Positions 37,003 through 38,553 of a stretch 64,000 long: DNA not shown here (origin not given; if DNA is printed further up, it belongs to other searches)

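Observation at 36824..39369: Decayed second gmd next to a C-methyltransferase and Rmd-like reductase: pathway for a C-branched 6-deoxyhexose now dependent on the distant gmd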

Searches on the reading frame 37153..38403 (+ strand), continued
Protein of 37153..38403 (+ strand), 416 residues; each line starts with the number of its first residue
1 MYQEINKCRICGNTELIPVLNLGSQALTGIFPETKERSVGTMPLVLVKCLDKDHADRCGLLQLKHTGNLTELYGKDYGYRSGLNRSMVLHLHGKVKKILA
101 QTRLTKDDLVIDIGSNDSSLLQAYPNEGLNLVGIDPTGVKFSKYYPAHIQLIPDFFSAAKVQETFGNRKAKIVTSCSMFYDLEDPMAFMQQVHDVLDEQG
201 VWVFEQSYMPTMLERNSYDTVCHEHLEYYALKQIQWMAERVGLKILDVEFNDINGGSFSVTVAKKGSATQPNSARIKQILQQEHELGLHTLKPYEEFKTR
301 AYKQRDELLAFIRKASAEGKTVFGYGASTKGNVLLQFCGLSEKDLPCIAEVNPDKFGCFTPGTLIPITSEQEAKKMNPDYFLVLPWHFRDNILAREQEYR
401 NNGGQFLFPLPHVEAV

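Call 12: find_encoding_contigs(protein=P0003, flank=8000, max_places=3)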
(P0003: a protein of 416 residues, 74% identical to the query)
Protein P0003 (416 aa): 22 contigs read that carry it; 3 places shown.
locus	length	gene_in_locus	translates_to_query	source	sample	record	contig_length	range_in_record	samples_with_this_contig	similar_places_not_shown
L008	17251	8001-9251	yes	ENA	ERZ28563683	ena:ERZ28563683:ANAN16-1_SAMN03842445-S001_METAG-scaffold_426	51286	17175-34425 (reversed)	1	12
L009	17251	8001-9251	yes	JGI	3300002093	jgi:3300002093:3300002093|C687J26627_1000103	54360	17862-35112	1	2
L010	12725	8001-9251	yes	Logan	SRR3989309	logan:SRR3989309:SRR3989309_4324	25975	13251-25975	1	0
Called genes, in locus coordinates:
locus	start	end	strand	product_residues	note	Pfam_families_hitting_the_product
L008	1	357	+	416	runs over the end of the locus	PF01041:DegT_DnrJ_EryC1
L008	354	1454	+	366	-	PF04055:Radical_SAM, PF13186:SPASM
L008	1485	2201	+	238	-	PF05175:MTS (weak), PF05401:NodS (weak), PF13489:Methyltransf_23, PF01209:Ubie_methyltran, PF13847:Methyltransf_31, PF08241:Methyltransf_11, PF08242:Methyltransf_12, PF13649:Methyltransf_25, +1 more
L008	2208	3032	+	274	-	PF00551:Formyl_trans_N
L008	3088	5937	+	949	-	-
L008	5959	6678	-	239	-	PF13489:Methyltransf_23, PF13847:Methyltransf_31 (weak), PF08241:Methyltransf_11, PF08242:Methyltransf_12, PF13649:Methyltransf_25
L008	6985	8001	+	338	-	PF01370:Epimerase, PF04321:RmlD_sub_bind (weak), PF16363:GDP_Man_Dehyd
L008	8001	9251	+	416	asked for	PF08421:Methyltransf_13, PF13489:Methyltransf_23, PF08484:Methyltransf_14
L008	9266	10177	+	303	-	PF01370:Epimerase, PF04321:RmlD_sub_bind, PF16363:GDP_Man_Dehyd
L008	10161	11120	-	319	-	PF01073:3Beta_HSD, PF01370:Epimerase, PF02719:Polysacc_synt_2 (faint), PF04321:RmlD_sub_bind, PF05368:NmrA (weak), PF13460:NAD_binding_10, PF16363:GDP_Man_Dehyd, PF07993:NAD_binding_4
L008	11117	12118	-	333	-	-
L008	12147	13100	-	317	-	PF00953:Glycos_transf_4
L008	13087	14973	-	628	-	PF13727:CoA_binding_3, PF00106:adh_short (weak), PF01370:Epimerase, PF02719:Polysacc_synt_2, PF04321:RmlD_sub_bind, PF16363:GDP_Man_Dehyd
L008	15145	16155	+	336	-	PF00535:Glycos_transf_2, PF13641:Glyco_tranf_2_3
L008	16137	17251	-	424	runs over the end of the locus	PF04932:Wzy_C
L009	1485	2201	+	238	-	PF05175:MTS (weak), PF05401:NodS (weak), PF13489:Methyltransf_23, PF01209:Ubie_methyltran, PF13847:Methyltransf_31, PF08241:Methyltransf_11, PF08242:Methyltransf_12, PF13649:Methyltransf_25, +1 more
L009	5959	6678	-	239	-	PF13489:Methyltransf_23, PF13847:Methyltransf_31 (weak), PF08241:Methyltransf_11, PF08242:Methyltransf_12, PF13649:Methyltransf_25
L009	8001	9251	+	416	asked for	PF08421:Methyltransf_13, PF13489:Methyltransf_23, PF08484:Methyltransf_14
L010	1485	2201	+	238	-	PF05175:MTS (weak), PF05401:NodS (weak), PF13489:Methyltransf_23, PF01209:Ubie_methyltran, PF13847:Methyltransf_31, PF08241:Methyltransf_11, PF08242:Methyltransf_12, PF13649:Methyltransf_25, +1 more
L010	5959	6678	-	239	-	PF13489:Methyltransf_23, PF13847:Methyltransf_31 (weak), PF08241:Methyltransf_11, PF08242:Methyltransf_12, PF13649:Methyltransf_25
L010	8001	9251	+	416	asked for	PF08421:Methyltransf_13, PF13489:Methyltransf_23, PF08484:Methyltransf_14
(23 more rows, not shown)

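Call 18: search_solved_structures(query=window:37153-38400:+, max_evalue=0.001, show_alignments=1)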
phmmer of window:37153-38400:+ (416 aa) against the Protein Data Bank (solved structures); distinct sequences matched with E-value up to 0.001: 10.
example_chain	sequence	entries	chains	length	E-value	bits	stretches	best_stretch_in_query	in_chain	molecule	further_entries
4rv9_A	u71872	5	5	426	3.3e-60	207.1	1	5-412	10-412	D-mycarose 3-C-methyltransferase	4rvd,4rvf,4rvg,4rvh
4e2w_A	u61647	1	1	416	4e-51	177.2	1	7-413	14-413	TcaB9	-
3ndi_A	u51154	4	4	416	7.4e-51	176.3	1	7-413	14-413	Methyltransferase | TcaB9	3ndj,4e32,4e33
4e2x_A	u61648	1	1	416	7.4e-51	176.3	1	7-413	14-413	TcaB9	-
5t64_A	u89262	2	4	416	8.2e-51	176.2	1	7-414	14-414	Sugar 3-C-methyl transferase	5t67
4e30_A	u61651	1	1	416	1e-50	175.8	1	7-413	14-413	TcaB9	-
4e2y_A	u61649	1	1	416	1.9e-50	175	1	7-413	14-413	TcaB9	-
4e31_A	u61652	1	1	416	2.6e-50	174.5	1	7-413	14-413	TcaB9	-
4e2z_A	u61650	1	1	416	6.9e-50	173.1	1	7-413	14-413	TcaB9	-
5t6b_A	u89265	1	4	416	1.5e-48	168.8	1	7-413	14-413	Sugar 3-C-methyl transferase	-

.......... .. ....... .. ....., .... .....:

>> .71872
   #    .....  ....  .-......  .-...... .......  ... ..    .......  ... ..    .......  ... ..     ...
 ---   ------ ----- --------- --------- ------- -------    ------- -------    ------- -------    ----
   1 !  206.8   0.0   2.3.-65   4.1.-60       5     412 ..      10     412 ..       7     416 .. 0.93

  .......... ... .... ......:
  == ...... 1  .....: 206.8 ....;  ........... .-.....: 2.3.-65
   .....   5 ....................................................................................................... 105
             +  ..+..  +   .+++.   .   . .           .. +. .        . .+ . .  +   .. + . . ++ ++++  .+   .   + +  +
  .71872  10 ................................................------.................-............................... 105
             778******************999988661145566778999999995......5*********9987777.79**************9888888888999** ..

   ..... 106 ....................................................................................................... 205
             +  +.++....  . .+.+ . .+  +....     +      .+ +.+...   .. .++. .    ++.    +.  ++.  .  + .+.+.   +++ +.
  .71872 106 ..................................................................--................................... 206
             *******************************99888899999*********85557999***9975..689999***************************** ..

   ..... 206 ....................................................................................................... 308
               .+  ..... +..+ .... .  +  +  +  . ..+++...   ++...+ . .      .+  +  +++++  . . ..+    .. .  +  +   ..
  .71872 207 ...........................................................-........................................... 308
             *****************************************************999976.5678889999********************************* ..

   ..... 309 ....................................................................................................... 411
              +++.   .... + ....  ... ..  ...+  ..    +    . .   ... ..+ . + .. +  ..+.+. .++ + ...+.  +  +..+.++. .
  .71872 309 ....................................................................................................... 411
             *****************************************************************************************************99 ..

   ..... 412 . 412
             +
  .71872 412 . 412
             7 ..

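Call 28: find_related_loci(query=A1, collection=genome_contigs, flank=6000)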
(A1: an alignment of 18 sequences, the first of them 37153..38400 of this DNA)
Query A1 (416 aa) in genome_contigs; peptide patterns used: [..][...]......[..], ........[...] (x = any residue, [..] = any of these).
600 stretches matched a pattern (row limit reached: there are more); 591 encode a relative of the query (tblastn E <= 1e-3); the best 80 are kept; 80 distinct loci.
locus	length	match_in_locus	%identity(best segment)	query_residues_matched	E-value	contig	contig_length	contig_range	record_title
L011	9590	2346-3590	64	1-416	0e+0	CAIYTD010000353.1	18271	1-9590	MAG: Oligoflexia bacterium isolate Umea1_bin-2153 genome assembly, contig: bin-2153:353/400, whole genome shotgun sequen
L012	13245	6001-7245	63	1-416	0e+0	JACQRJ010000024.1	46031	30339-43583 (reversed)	MAG: Candidatus Peregrinibacteria bacterium isolate NC_groundwater_1356_Ag_S-0.2um_42_45 S_p2_S4_coassembly_k141_1279790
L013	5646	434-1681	60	1-416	0e+0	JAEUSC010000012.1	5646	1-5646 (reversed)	MAG: Candidatus Omnitrophota bacterium isolate new MAG-293 k141_2905109, whole genome shotgun sequence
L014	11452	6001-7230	60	2-414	2e-178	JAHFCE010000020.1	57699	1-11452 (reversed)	MAG: Elusimicrobia bacterium isolate nzgw214 NODE_127_length_57700_cov_4.675090, whole genome shotgun sequence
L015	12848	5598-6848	60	1-416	9e-178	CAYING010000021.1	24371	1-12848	MAG TPA_asm: uncultured Planctomycetales bacterium isolate ERP119705_co25_670 genome assembly, contig: NODE_1120_length_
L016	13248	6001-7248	61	1-416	8e-174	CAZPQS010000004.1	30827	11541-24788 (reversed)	MAG TPA_asm: uncultured Planctomycetales bacterium isolate SRP323688_co1_149 genome assembly, contig: NODE_2623_length_3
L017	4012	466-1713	56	1-416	3e-178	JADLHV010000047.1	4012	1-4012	MAG: Bacteroidia bacterium isolate SJ489 c_000000209958, whole genome shotgun sequence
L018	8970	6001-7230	63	1-416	4e-171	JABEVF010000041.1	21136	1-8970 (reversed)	MAG: Gallionella sp. isolate MAG 25 k99_577442, whole genome shotgun sequence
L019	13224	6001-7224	60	3-416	6e-171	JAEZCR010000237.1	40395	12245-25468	MAG: Proteobacteria bacterium isolate OH_CBrB_260 k127_3742596, whole genome shotgun sequence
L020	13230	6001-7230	62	1-416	2e-170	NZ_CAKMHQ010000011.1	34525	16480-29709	Candidatus Nitrotoga sp. 1052, whole genome shotgun sequence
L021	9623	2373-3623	59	1-416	2e-170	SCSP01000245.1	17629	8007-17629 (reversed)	MAG: Bacteroidetes bacterium isolate FW215_bin.19 FW215_bin.19-83216, whole genome shotgun sequence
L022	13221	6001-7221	62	2-416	4e-170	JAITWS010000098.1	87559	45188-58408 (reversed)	MAG: Methylobacillus sp. isolate Xx448_bin33 k119_146780, whole genome shotgun sequence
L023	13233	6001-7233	57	1-414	2e-170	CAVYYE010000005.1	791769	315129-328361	MAG: uncultured delta proteobacterium isolate MFD05684.bin.1.427 genome assembly, contig: contig_38861, whole genome sho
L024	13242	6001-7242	58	2-416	4e-170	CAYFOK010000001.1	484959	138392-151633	MAG TPA_asm: uncultured Candidatus Scalindua sp. isolate ERP019367_co2_59 genome assembly, contig: NODE_10_length_484959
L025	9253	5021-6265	57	1-415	4e-170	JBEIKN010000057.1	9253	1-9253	MAG: Flavobacteriales bacterium isolate Sample-104-S4-bin-17 Sample_104_S4-bin_17-k141_2259893, whole genome shotgun seq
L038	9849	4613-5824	57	7-416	4e-162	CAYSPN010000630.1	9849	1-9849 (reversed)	MAG TPA_asm: uncultured Candidatus Kuenenia sp. isolate binchicken_co255_45 genome assembly, contig: k141_3295213, whole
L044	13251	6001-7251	55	1-416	1e-160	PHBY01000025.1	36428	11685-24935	MAG: Chloroflexi bacterium HGW-Chloroflexi-2 bjp_ig2069_scaffold_569, whole genome shotgun sequence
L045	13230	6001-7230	56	1-416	7e-161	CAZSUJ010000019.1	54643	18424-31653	MAG TPA_asm: uncultured Chthoniobacter sp. isolate SRP242652_co2_114 genome assembly, contig: NODE_752_length_54643_cov_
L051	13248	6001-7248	55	1-416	4e-160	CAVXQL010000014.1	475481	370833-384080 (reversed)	MAG: uncultured Verrucomicrobiae bacterium isolate MFD00822.bin.1.167 genome assembly, contig: contig_99384, whole genom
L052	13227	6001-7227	59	1-416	2e-159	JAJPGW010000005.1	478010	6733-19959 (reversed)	MAG: Gammaproteobacteria bacterium isolate Centralia_MAG_117 k107_13785812, whole genome shotgun sequence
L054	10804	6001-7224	56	3-416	1e-158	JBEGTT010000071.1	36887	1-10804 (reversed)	MAG: Pseudomonadota bacterium isolate providencecreek_2019_sw_WHONDRS-S19S_0007_B_bin.7 scaffold_1836186, whole genome s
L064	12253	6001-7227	55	2-416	1e-156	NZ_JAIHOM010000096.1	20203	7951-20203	Spirulina subsalsa FACHB-351 NODE_285, whole genome shotgun sequence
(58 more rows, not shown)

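Call 38: search_protein_families(library=pfam, proteins=[L015:4242-5585:+, L045:4866-5978:+, L052:4432-5997:+, L044:9709-11337:+, L045:9555-11261:+, L051:8220-10127:+, L038:3480-4514:+, L038:2576-3586:+, L064:5119-5955:+, L054:8204-9334:+], max_evalue=0.001)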
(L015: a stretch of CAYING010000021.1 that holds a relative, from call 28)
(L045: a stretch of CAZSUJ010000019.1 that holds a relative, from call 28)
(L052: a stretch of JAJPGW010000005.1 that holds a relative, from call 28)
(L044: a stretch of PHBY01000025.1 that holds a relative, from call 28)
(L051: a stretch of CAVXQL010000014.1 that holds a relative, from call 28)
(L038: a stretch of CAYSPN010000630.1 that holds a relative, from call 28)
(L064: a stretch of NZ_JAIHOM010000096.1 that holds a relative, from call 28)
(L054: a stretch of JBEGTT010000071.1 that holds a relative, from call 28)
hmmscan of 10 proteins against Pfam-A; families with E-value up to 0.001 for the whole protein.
L015:4242-5585:+ (447 aa): 0 families

L045:4866-5978:+ (370 aa): 2 families
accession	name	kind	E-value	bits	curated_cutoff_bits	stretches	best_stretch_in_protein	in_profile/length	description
PF00107.32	ADH_zinc_N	-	1.8e-23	83.4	31.8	1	193-322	1-125/129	Zinc-binding dehydrogenase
PF08240.17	ADH_N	-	2.3e-13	50.7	23.5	1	47-152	2-103/104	Alcohol dehydrogenase GroES-like domain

L052:4432-5997:+ (521 aa): 0 families

L044:9709-11337:+ (542 aa): 0 families

L045:9555-11261:+ (568 aa): 0 families

L051:8220-10127:+ (635 aa): 0 families

L038:3480-4514:+ (344 aa): 0 families

L038:2576-3586:+ (336 aa): 3 families
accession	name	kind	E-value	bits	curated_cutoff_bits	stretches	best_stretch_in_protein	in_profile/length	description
PF00535.33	Glycos_transf_2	-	3e-35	122.1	23.3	1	6-167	1-165/168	Glycosyl transferase family 2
PF13641.12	Glyco_tranf_2_3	-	1.8e-06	28.6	27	1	5-109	3-109/230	Glycosyltransferase like family 2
PF10111.15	Glyco_tranf_2_2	-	0.00028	20.9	27.3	1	6-104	1-99/276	Glycosyltransferase like family 2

L064:5119-5955:+ (278 aa): 1 family
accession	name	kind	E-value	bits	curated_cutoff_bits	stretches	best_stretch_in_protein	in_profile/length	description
PF05050.19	Methyltransf_21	-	0.00013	22.5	22.7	1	71-178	48-153/173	Methyltransferase FkbM domain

L054:8204-9334:+ (376 aa): 1 family
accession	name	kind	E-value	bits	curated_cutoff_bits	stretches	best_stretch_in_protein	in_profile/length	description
PF13524.12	Glyco_trans_1_2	-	2.3e-14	54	25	1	288-352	65-129/144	Glycosyl transferase-like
